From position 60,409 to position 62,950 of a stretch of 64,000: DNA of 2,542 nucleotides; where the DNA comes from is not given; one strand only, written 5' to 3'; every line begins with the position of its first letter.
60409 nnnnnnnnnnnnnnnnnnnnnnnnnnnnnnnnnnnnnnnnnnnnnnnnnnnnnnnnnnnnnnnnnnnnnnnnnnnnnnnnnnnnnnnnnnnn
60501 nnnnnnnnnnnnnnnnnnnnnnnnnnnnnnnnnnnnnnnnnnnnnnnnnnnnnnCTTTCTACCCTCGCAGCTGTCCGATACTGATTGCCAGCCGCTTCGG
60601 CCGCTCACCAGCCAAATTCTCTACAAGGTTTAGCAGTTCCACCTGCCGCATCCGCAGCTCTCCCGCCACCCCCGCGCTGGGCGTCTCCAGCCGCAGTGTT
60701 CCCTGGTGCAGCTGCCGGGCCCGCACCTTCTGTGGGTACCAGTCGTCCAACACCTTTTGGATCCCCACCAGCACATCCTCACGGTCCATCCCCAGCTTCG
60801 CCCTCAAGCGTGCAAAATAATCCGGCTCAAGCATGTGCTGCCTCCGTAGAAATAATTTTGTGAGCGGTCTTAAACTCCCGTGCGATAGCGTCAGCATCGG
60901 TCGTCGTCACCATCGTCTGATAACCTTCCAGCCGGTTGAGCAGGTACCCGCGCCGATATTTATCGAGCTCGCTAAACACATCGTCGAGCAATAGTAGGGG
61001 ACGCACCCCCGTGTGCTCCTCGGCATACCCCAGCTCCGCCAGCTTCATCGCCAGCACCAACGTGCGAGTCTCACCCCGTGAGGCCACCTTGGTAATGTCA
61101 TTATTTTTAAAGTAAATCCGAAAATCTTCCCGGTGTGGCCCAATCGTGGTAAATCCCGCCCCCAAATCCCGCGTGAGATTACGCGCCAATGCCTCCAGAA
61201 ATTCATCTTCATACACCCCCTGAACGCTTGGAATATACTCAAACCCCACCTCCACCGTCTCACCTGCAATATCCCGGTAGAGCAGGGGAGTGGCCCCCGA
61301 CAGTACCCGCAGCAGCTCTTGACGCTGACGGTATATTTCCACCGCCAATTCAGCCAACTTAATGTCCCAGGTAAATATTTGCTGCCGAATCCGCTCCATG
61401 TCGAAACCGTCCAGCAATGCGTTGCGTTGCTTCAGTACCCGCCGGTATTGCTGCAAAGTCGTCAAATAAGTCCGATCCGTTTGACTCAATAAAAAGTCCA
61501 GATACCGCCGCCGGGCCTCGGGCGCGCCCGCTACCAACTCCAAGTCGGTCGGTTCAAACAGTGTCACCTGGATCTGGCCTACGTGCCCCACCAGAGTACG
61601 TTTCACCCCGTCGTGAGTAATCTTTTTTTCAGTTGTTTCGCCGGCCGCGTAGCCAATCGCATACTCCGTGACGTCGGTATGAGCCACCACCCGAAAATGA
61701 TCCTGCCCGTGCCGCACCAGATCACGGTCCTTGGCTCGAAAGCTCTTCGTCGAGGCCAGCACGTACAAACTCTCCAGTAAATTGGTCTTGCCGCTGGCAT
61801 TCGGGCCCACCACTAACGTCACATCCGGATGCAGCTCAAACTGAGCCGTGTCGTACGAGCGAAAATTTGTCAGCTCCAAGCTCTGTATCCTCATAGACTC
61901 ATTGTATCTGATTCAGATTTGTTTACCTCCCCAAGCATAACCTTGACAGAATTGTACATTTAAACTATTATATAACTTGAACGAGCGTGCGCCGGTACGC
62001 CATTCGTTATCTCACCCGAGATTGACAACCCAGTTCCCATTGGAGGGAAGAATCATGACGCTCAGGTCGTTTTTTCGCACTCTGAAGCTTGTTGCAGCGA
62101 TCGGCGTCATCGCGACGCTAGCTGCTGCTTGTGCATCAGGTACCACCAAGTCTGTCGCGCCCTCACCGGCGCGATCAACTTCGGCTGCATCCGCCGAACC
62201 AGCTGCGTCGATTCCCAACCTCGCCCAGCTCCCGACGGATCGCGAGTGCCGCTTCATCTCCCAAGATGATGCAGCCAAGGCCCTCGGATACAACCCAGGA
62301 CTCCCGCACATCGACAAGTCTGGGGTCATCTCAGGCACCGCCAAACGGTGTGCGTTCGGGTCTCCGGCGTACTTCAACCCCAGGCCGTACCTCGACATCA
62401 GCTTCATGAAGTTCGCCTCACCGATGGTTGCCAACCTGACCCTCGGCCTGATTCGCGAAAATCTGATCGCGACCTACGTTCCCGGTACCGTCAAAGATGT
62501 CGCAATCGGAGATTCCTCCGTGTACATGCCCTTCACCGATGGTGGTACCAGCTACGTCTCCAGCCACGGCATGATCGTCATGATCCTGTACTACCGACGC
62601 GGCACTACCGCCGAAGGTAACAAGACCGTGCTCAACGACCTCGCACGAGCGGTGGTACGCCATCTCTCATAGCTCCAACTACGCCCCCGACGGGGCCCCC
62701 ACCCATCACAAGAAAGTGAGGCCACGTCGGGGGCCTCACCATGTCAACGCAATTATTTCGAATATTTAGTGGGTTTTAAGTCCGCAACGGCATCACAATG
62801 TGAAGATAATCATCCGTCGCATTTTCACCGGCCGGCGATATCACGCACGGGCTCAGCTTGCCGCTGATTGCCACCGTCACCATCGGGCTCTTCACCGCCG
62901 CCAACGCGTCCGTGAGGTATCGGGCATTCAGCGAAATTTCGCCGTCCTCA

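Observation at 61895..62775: GC-rich Actinobacteria-type lipoprotein gene inserted on the opposite strand between recF and dnaN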

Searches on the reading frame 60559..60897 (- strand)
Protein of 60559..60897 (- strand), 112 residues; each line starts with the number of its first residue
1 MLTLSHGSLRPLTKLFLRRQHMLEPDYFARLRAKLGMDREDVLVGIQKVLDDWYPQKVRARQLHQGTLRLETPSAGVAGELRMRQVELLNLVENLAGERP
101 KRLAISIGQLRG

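Call 6: search_protein_families(library=pfam, proteins=[window:60559-60897:-], max_evalue=0.1)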
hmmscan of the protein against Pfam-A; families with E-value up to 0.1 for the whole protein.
window:60559-60897:- (112 aa): 1 family
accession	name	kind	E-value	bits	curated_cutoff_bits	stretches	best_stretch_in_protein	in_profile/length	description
PF05258.17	DciA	-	0.00045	20.8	24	1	36-103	19-87/89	Dna[CI] antecedent, DciA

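Call 7: search_protein_families(library=ncbifam, proteins=[window:60559-60897:-], max_evalue=0.1)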
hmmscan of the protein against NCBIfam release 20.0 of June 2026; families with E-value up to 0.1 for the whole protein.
window:60559-60897:- (112 aa): 0 families

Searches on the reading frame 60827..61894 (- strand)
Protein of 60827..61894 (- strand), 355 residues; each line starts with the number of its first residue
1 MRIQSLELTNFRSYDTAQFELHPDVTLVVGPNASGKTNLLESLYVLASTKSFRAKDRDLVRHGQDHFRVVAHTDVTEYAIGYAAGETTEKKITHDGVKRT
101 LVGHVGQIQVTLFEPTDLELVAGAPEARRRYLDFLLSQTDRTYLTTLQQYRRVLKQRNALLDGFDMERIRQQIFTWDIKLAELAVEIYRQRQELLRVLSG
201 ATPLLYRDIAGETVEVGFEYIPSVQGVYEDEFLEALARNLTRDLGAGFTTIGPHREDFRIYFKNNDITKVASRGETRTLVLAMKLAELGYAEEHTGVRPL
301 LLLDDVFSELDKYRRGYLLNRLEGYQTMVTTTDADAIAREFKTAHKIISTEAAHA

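Call 6: search_protein_families(library=pfam, proteins=[window:60827-61894:-], max_evalue=0.1)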
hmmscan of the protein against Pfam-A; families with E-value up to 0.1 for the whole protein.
window:60827-61894:- (355 aa): 9 families
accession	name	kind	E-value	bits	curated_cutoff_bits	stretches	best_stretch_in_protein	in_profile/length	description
PF02463.25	SMC_N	-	7.3e-21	75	40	1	3-338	2-203/220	RecF/RecN/SMC N terminal domain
PF13175.12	AAA_15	-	1.1e-13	52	32.1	1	1-64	1-55/374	AAA ATPase domain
PF13476.12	AAA_23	-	1.6e-09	39.2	27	1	5-51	1-47/201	AAA domain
PF13514.12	AAA_27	-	5.8e-07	29.7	22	1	1-73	1-74/206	AAA domain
PF13304.12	AAA_21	-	1.1e-06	29.4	27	1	25-54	1-26/304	AAA domain, putative AbiEii toxin, Type IV TA system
PF13555.12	AAA_29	-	1.3e-05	25.3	27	1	4-46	2-45/61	P-loop containing region of AAA domain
PF01637.24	ATPase_2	-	0.027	14.7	33.2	0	24-66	21-64/225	ATPase domain predominantly from Archaea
PF06414.18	Zeta_toxin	-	0.031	14.1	22.3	1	20-77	13-63/199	Zeta toxin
PF25173.1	Beta-prop_WDR3_1st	-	0.07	13.3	154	0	68-126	34-92/184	WDR3 first beta-propeller domain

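Call 7: search_protein_families(library=ncbifam, proteins=[window:60827-61894:-], max_evalue=0.1)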
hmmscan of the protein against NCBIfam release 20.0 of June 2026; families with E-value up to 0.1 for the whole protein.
window:60827-61894:- (355 aa): 18 families
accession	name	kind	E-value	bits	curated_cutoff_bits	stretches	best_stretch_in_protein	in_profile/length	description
TIGR00611.2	recf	equivalog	2.1e-95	319.8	172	1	3-332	1-339/339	DNA replication/repair protein RecF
NF010680.0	PRK14079.1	equivalog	1.5e-59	201.7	386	1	1-336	1-330/349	recombination protein F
NF045487.1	ASRP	equivalog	4.2e-09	35.5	300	1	16-93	7-75/593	archaea-specific SMC-related protein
NF002572.0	PRK02224.1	equivalog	6.3e-09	34.7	1087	1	1-70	1-71/888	DNA double-strand break repair ATPase Rad50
TIGR02169.1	SMC_prok_A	equivalog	1.8e-08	32.6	729.4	1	3-76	2-80/1165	chromosome segregation protein SMC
NF041035.1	Rad50_Halo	equivalog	1.9e-08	33.2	1000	1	1-70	1-71/883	DNA double-strand break repair ATPase Rad50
NF003034.1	PRK03918.1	equivalog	1.9e-08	32.8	700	1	1-70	1-74/878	DNA double-strand break repair ATPase Rad50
NF041034.1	Rad50_Sulf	equivalog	9.1e-08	30.4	1000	1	1-69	1-69/872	DNA double-strand break repair ATPase Rad50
NF041760.1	PtuA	equivalog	2.4e-07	30.1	500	1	2-48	51-97/524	retron Ec78 anti-phage system effector ATPase PtuA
NF002244.0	PRK01156.1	equivalog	1.3e-06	26.8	847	1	1-70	1-70/895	DNA double-strand break repair ATPase Rad50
NF038234.1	retron_eff_Eco8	equivalog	1.3e-05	24.1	250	1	1-43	1-43/679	retron Eco8 family effector endonuclease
NF053563.1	Rkd4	equivalog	5.8e-05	21.4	860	1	1-43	1-43/747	arcadin-4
NF047739.1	antiphage_MADS3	equivalog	0.00012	21.3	420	1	3-49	2-47/427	methylation-associated defense system AAA family ATPase MAD3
TIGR02168.1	SMC_prok_B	equivalog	0.00018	19.4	567.35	1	2-43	1-43/1181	chromosome segregation protein SMC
NF010068.0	PRK13548.1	equivalog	0.00045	19.4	261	0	24-45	32-53/261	heme ABC transporter ATP-binding protein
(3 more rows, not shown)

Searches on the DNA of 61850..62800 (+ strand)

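Call 47: search_rna_families(source=window, start=61850, end=62800, threshold=evalue, max_evalue=1)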
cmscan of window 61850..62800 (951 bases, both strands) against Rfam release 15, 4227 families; matches with E-value up to 1: 0.
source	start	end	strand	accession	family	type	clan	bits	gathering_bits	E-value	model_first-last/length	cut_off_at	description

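Call 64: search_dna_similar(query=L045:1-3040:+, collection=plasmids, mode=distant, max_rows=15)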
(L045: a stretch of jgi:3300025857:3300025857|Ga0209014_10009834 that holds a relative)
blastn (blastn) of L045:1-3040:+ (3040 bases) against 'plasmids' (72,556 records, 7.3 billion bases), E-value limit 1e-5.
Records with a match: 7; places in all: 9; records where one place covers at least 80% of the query: 0.
Best place of each record, by identity: 60-80% 7.
By first word of the organism name: Rhodococcus 6; Mycobacterium 1.
By predicted mobility (MOB-suite, as given by PLSDB): non-mobilizable 4; mobilizable 3.
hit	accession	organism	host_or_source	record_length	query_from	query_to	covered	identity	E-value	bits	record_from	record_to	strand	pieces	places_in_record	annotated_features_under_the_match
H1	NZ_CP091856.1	Rhodococcus erythropolis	-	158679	2174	2954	17%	68.5%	6e-15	160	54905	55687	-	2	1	hypothetical protein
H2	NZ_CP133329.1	Rhodococcus sp. DN22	whole organism,soil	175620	2174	2954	17%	68.5%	6e-15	160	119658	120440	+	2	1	hypothetical protein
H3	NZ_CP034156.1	Rhodococcus sp. NJ-530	Antarctic sea ice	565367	2174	2607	14%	66.4%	6e-15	92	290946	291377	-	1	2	ISL3 family transposase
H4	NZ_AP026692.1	Rhodococcus qingshengii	cruid oil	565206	2174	2607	14%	66.4%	6e-15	92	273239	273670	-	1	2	ISL3 family transposase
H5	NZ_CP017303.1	Rhodococcus sp. YL-1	pure culture,soil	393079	2174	2607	14%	66.3%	2e-14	91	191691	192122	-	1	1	ISL3 family transposase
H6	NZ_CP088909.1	Rhodococcus qingshengii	cell culture,forest soil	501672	2174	2429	8%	67.8%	1e-11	82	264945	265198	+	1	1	ISL3 family transposase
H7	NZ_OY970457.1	Mycobacterium riyadhense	-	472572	2408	2631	7%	67.8%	7e-8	69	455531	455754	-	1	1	hypothetical protein | transposase family protein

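Call 72: search_dna_similar(query=L051:1-2237:+, collection=plasmids, mode=distant, max_rows=8)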
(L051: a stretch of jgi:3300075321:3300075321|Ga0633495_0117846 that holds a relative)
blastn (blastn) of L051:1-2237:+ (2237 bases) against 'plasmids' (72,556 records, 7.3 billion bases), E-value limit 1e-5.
Records with a match: 1311; places in all: 1415; records where one place covers at least 80% of the query: 0.
Best place of each record, by identity: 80-90% 2; 60-80% 1309.
By first word of the organism name: Klebsiella 285; Pseudomonas 131; Escherichia 110; Xanthomonas 94; Enterobacter 73; Agrobacterium 58; Salmonella 53; Streptomyces 37; Acinetobacter 37; Rhodococcus 29; and 96 more.
By predicted mobility (MOB-suite, as given by PLSDB): conjugative 601; non-mobilizable 377; mobilizable 333.
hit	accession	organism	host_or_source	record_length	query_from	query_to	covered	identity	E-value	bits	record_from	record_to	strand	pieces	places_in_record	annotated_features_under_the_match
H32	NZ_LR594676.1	Variovorax sp. PBS-H4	linuron-contaminated soil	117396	591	1234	29%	79.2%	6e-153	550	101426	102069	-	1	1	recombinase family protein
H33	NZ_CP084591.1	Mycobacterium intracellulare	water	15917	596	1230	28%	79.0%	4e-149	537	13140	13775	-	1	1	recombinase family protein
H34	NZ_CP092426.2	Mycobacterium lentiflavum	-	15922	596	1230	28%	79.0%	4e-149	537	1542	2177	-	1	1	recombinase family protein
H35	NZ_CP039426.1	Citricoccus sp. SGAir0253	whole organism,air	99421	582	1218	28%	78.1%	8e-139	502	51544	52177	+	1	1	recombinase family protein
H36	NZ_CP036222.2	Mycobacterium avium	Homo sapiens,bacterial ...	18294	596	1229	28%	77.6%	1e-136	495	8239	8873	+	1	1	recombinase family protein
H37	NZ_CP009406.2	Mycobacterium avium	sputum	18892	596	1229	28%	77.6%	1e-136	495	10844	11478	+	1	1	recombinase family protein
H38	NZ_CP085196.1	Mycobacterium avium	Homo sapiens,sputum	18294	596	1229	28%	77.6%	1e-136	495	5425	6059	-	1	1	recombinase family protein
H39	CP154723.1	Mycobacterium avium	Homo sapiens,sputum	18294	596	1229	28%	77.6%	1e-136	495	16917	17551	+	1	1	recombinase family protein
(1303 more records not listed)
